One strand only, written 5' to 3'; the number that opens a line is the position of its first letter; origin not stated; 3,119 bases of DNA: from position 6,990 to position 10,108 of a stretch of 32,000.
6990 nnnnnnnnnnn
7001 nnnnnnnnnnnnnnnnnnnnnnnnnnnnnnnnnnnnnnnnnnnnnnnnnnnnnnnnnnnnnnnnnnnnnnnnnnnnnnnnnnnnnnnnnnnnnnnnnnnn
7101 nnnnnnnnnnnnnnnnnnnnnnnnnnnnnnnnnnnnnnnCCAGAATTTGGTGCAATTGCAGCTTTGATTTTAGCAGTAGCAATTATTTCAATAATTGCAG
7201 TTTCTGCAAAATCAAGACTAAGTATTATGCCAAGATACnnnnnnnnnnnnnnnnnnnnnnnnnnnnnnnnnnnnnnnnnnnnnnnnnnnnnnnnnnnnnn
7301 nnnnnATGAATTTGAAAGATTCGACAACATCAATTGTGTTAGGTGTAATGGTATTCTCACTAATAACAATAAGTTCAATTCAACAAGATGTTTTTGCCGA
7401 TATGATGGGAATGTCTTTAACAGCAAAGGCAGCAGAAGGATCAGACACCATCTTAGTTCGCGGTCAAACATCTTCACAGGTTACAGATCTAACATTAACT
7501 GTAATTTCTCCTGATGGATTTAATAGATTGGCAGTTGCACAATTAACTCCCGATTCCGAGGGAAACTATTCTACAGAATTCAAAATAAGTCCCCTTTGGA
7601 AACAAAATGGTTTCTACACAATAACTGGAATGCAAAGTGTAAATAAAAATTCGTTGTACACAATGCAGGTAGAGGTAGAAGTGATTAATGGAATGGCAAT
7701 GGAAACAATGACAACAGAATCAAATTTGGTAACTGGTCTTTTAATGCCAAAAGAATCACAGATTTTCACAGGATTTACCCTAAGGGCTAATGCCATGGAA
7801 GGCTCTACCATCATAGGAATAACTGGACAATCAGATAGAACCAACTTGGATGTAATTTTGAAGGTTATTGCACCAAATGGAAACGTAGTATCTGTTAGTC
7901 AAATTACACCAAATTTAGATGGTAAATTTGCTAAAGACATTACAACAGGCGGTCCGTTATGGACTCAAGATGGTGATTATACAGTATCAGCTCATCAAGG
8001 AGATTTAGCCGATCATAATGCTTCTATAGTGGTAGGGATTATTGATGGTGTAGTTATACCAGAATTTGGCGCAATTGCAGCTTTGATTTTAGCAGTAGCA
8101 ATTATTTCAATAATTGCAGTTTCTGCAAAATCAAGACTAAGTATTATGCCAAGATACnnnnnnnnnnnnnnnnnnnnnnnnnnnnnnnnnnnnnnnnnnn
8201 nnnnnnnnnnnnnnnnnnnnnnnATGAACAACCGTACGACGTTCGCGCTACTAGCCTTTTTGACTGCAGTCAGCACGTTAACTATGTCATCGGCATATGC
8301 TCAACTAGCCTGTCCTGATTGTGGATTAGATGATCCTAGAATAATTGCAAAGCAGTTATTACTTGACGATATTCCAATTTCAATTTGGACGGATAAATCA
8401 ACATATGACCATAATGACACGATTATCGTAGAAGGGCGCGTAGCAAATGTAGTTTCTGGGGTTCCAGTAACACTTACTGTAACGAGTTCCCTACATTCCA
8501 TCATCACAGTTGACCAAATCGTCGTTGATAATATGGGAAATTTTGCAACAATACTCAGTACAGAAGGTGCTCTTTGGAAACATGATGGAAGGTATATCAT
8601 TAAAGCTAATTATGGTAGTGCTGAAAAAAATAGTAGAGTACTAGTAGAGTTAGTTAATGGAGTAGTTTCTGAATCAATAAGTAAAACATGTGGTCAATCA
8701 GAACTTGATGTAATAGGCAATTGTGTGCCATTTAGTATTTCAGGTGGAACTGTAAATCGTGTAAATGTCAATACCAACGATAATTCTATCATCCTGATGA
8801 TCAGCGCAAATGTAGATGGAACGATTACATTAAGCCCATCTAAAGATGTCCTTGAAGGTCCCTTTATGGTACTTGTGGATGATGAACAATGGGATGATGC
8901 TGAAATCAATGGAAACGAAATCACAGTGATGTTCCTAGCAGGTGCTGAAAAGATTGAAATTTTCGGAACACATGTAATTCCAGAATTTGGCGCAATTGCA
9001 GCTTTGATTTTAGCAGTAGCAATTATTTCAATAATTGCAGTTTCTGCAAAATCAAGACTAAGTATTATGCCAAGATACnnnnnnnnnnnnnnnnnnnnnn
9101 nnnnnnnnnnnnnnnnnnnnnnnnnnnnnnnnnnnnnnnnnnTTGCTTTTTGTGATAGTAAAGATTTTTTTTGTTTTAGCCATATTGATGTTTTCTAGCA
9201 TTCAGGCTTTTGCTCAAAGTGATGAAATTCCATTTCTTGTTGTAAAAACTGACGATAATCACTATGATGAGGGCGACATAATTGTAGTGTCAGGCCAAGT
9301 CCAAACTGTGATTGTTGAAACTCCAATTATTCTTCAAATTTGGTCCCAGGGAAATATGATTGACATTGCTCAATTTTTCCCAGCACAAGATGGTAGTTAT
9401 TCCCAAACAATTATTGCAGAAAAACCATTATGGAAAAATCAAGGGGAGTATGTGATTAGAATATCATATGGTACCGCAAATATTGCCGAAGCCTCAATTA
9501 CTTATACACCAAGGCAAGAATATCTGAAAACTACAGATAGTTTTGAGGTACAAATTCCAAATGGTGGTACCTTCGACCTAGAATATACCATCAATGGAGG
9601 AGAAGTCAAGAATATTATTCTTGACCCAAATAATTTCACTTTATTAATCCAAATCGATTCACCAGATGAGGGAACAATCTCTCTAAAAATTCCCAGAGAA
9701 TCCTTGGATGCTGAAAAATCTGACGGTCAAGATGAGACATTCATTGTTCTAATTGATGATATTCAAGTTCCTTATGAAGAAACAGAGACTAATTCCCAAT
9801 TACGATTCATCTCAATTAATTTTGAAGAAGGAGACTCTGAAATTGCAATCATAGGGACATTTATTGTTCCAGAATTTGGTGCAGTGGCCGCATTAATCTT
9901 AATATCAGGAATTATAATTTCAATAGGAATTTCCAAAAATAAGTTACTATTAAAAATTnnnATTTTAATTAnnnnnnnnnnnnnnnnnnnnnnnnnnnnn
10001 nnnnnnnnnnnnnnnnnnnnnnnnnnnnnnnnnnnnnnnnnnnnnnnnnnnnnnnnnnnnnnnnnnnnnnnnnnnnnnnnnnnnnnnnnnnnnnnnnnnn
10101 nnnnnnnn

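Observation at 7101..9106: Nucleotide-identical 3' ends plus partly conserved terminator/promoter spacers across three otherwise divergent paralogues (concerted evolution)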

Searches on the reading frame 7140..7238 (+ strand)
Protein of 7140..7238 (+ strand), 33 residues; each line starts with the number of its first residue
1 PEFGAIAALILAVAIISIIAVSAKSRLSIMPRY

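Call 43: search_protein_representatives(protein=window:7140-7238:+)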
Query: 33 residues. Proteins with E-value up to 0.001 (for the whole library): 199; up to 1e-10: 0; up to 1e-30: 0. The best 150 are listed.
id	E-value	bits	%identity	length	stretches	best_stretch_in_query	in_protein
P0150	1.1e-09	51.2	100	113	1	1-33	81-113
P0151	2.4e-09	50.2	91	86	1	1-33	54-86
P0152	7.6e-09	48.7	94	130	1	1-33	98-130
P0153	1.1e-08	48.2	91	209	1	1-33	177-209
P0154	1.8e-08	47.7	85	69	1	1-33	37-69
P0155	2.7e-08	47.1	91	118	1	1-33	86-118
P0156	3.8e-08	46.7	91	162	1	1-33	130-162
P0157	4.0e-08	46.6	85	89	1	1-33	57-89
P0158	4.2e-08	46.5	88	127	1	1-33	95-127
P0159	4.7e-08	46.4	88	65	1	1-33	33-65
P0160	5.8e-08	46.1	94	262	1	1-33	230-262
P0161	6.5e-08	46.0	88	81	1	1-33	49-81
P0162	6.6e-08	46.0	85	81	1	1-33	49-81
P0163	8.3e-08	45.7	85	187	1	1-33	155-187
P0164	9.1e-08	45.6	85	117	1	1-33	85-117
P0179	4.6e-07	43.5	91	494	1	1-33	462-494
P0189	8.3e-07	42.7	85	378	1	1-33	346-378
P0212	2.5e-06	41.3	85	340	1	1-33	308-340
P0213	2.6e-06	41.3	85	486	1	1-33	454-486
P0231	6.5e-06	40.1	88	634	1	1-32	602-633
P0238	7.3e-06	40.0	82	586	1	1-33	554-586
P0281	3.9e-05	37.8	76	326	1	1-33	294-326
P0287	6.4e-05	37.2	81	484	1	1-32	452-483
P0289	6.5e-05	37.2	75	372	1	1-32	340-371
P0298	9.7e-05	36.7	78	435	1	1-32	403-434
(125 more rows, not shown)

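Call 44: search_protein_families(library=pfam, proteins=[P0179, P0213, P0231, P0238, P0287, P0298, P0189, P0289, P0212, P0281], max_evalue=0.001)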
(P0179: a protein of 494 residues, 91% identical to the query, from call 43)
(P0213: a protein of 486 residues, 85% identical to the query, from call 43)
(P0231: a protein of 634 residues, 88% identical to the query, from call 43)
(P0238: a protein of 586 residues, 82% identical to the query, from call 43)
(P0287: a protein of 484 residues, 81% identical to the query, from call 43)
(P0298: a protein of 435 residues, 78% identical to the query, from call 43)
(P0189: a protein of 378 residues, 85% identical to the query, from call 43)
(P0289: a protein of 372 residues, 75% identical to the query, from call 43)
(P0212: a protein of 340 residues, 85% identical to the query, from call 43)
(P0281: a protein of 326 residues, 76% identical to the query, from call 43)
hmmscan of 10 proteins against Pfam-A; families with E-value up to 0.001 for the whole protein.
P0179 (494 aa): 0 families

P0213 (486 aa): 5 families
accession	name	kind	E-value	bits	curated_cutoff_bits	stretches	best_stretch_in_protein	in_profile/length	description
PF02239.22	Cytochrom_D1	-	1.5e-08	34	25.5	1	192-317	5-126/368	Cytochrome D1 heme domain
PF25174.1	Beta-prop_THOC3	-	2.9e-08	33.5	305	1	142-285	51-193/272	THOC3 beta-propeller domain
PF23414.1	Beta-prop_EML_2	-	2.3e-06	27.7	90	1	225-336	2-111/266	Echinoderm microtubule-associated protein second beta-propeller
PF21783.3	YNCE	-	1.8e-05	24.7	27.1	0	194-269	256-331/339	YNCE-like beta-propeller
PF01436.27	NHL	-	5.5e-05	23.4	20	0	141-164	5-27/28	NHL repeat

P0231 (634 aa): 0 families

P0238 (586 aa): 0 families

P0287 (484 aa): 3 families
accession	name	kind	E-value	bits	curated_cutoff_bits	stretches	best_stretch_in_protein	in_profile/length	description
PF13462.12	Thioredoxin_4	-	3.6e-26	92.8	23.2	1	157-302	5-145/165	Thioredoxin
PF01323.26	DSBA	-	7.2e-11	42.7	25.6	1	168-323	1-188/191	DSBA-like thioredoxin domain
PF13098.12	Thioredoxin_2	-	0.00031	21.5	27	1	168-324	8-103/104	Thioredoxin-like domain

P0298 (435 aa): 2 families
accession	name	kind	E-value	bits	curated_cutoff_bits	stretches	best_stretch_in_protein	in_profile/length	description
PF00127.26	Copper-bind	-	9.6e-07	29.6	21.2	1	52-127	14-98/99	Copper binding proteins, plastocyanin/azurin family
PF13473.12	Cupredoxin_1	-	0.00034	21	27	1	25-127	16-104/104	Cupredoxin-like domain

P0189 (378 aa): 0 families

P0289 (372 aa): 1 family
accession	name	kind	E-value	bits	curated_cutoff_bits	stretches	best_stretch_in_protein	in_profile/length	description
PF01835.25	MG2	-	1.4e-09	38.6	32.8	1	124-205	4-84/96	MG2 domain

P0212 (340 aa): 4 families
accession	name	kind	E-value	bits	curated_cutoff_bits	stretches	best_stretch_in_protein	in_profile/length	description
PF01835.25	MG2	-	1.4e-06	29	32.8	0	237-292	34-89/96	MG2 domain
PF01105.29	EMP24_GP25L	-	1.9e-05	25.2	25.9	0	109-198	34-118/182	emp24/gp25L/p24 family/GOLD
PF22902.2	NOMO1-like_9th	-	5.4e-05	23.4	27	0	228-287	5-57/75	BOS complex subunit NOMO1-like, beta sandwich domain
PF05751.16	FixH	-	0.00013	22.4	23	0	209-267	60-121/150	FixH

P0281 (326 aa): 0 families

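Call 48: find_homologous_proteins(query=P0213, max_evalue=1e-30)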
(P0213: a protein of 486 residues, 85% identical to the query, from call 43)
Query P0213 (486 aa): 25 proteins with E <= 1e-30 among 8000 candidates.
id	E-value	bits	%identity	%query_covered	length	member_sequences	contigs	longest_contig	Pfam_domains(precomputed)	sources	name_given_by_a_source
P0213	0.0e+0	1048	100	100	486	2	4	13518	PF25174.2,PF21783.3,PF02239.23,PF23414.2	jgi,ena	-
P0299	1.4e-228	777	70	100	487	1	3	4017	PF10282.16,PF25174.2,PF21783.3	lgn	-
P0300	1.6e-118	415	45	91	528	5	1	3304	-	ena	-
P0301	1.0e-102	362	39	97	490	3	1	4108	PF25174.2,PF21783.3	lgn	-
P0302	2.4e-100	355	40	98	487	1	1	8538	PF10282.16,PF25174.2,PF21783.3,PF23414.2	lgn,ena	-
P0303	1.6e-98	349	39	98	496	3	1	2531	PF10282.16,PF21783.3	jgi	jgi:DNA-binding beta-propeller fold protein YncE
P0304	1.3e-93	332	40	91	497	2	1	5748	PF25174.2,PF21783.3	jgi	jgi:YVTN family beta-propeller protein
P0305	2.4e-93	332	38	99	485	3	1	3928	PF25174.2,PF21783.3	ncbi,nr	ncbi:MAG TPA: YncE family protein [Candidatus Nitrosotenuis sp.]|nr:YncE family protein [Candidatus 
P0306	7.0e-93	330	39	94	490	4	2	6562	PF10282.16,PF21783.3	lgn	-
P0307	7.6e-91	323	40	90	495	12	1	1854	PF21783.3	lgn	-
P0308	1.1e-87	313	39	98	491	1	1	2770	PF01436.28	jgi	jgi:YVTN family beta-propeller protein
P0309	2.6e-87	312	38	98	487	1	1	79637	PF21783.3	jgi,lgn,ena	-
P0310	1.1e-86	310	38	92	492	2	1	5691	PF25174.2,PF21783.3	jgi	jgi:YVTN family beta-propeller protein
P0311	5.2e-86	307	38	90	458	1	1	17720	PF25174.2,PF21783.3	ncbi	-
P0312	3.6e-77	278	40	90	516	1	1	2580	-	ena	-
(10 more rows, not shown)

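Call 49: find_encoding_contigs(protein=P0213, flank=10000, max_places=4)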
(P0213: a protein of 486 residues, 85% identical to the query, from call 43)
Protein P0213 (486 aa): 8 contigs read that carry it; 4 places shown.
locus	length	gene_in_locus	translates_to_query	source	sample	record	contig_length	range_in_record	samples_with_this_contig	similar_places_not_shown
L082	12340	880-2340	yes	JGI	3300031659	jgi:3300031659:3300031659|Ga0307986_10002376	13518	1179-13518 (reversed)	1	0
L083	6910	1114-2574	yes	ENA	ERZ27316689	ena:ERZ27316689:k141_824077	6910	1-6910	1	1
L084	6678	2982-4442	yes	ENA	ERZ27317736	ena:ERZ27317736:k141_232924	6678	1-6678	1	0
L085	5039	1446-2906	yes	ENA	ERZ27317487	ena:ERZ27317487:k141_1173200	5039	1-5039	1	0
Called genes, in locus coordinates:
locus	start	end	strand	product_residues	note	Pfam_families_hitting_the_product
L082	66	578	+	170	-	PF00210:Ferritin, PF02915:Rubrerythrin (weak)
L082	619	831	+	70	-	PF01475:FUR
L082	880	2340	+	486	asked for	PF02239:Cytochrom_D1 (faint), PF21783:YNCE (faint), PF23414:Beta-prop_EML_2 (faint), PF25174:Beta-prop_THOC3 (weak)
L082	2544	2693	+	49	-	-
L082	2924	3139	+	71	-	-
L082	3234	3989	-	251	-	-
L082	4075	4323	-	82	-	-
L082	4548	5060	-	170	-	PF13412:HTH_24 (faint), PF01022:HTH_5 (faint)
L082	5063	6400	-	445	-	-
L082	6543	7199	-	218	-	PF01895:PhoU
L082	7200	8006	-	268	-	PF02463:SMC_N, PF00005:ABC_tran, PF13401:AAA_22 (faint), PF13304:AAA_21 (weak)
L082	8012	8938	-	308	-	PF00528:BPD_transp_1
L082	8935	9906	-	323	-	PF00528:BPD_transp_1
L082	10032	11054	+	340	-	PF04014:MazE_antitoxin (weak), PF01895:PhoU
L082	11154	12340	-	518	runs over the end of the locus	PF12849:PBP_like_2, PF01547:SBP_bac_1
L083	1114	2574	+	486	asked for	PF02239:Cytochrom_D1 (faint), PF21783:YNCE (faint), PF23414:Beta-prop_EML_2 (faint), PF25174:Beta-prop_THOC3 (weak)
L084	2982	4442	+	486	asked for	PF02239:Cytochrom_D1 (faint), PF21783:YNCE (faint), PF23414:Beta-prop_EML_2 (faint), PF25174:Beta-prop_THOC3 (weak)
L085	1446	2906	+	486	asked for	PF02239:Cytochrom_D1 (faint), PF21783:YNCE (faint), PF23414:Beta-prop_EML_2 (faint), PF25174:Beta-prop_THOC3 (weak)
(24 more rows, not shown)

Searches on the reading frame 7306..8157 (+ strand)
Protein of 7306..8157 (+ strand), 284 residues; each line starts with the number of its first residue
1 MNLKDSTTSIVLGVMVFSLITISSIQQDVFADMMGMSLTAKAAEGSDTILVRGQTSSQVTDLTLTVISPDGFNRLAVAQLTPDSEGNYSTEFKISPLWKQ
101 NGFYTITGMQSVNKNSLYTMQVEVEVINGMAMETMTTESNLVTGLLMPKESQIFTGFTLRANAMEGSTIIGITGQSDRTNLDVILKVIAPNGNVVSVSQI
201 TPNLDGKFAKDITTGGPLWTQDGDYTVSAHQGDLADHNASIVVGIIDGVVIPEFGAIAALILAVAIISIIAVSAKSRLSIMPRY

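Call 5: search_protein_families(library=ncbifam, proteins=[window:7306-8157:+], max_evalue=0.1)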
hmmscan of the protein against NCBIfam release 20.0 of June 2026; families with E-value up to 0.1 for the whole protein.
window:7306-8157:+ (284 aa): 1 family
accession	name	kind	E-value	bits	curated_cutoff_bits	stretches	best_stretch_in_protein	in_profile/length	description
TIGR04296.1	PEFG-CTERM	domain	8.9e-11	41.2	25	1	250-279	1-30/30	PEFG-CTERM sorting domain-containing protein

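Call 6: search_protein_families(library=pfam, proteins=[window:7306-8157:+], max_evalue=0.1)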
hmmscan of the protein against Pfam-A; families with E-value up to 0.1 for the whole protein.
window:7306-8157:+ (284 aa): 1 family
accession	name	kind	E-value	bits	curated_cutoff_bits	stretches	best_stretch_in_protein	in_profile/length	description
PF01835.25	MG2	-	0.0012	19.6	32.8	0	49-124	21-96/96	MG2 domain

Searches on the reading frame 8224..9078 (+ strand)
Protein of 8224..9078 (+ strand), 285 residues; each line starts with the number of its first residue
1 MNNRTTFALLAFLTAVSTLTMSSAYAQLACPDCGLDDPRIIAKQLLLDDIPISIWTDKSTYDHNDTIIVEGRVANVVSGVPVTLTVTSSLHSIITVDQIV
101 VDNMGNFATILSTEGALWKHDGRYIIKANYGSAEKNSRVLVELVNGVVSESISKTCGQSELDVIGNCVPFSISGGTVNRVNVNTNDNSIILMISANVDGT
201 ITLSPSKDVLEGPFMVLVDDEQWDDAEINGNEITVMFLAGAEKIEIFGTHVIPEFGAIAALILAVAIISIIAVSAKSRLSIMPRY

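Call 5: search_protein_families(library=ncbifam, proteins=[window:8224-9078:+], max_evalue=0.1)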
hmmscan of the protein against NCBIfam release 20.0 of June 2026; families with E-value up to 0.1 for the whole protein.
window:8224-9078:+ (285 aa): 2 families
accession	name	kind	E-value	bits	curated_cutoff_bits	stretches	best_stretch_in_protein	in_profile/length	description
TIGR04296.1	PEFG-CTERM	domain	3.4e-11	42.6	25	1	251-280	1-30/30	PEFG-CTERM sorting domain-containing protein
TIGR04260.1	Cyano_gly_rpt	equivalog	0.058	14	31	1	1-33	1-33/118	GrrA/OscA1 family cyclophane-containing rSAM-modified RiPP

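Call 6: search_protein_families(library=pfam, proteins=[window:8224-9078:+], max_evalue=0.1)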
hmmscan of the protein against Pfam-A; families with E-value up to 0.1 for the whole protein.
window:8224-9078:+ (285 aa): 0 families

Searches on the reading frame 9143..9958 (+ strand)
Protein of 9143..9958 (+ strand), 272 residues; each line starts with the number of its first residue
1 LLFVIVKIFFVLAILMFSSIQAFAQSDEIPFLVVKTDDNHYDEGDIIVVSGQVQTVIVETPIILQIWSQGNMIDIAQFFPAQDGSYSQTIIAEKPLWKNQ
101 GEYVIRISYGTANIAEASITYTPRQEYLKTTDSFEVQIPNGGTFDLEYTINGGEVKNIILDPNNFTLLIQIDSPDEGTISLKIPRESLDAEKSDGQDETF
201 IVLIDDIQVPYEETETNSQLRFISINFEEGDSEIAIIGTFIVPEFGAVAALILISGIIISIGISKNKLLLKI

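Call 5: search_protein_families(library=ncbifam, proteins=[window:9143-9958:+], max_evalue=0.1)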
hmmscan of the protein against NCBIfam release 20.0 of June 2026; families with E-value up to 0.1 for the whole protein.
window:9143-9958:+ (272 aa): 1 family
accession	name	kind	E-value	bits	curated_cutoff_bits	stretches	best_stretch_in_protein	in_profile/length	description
TIGR04296.1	PEFG-CTERM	domain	0.00052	19.6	25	1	241-269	1-29/30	PEFG-CTERM sorting domain-containing protein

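Call 6: search_protein_families(library=pfam, proteins=[window:9143-9958:+], max_evalue=0.1)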
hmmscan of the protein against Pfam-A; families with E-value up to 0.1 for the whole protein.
window:9143-9958:+ (272 aa): 0 families
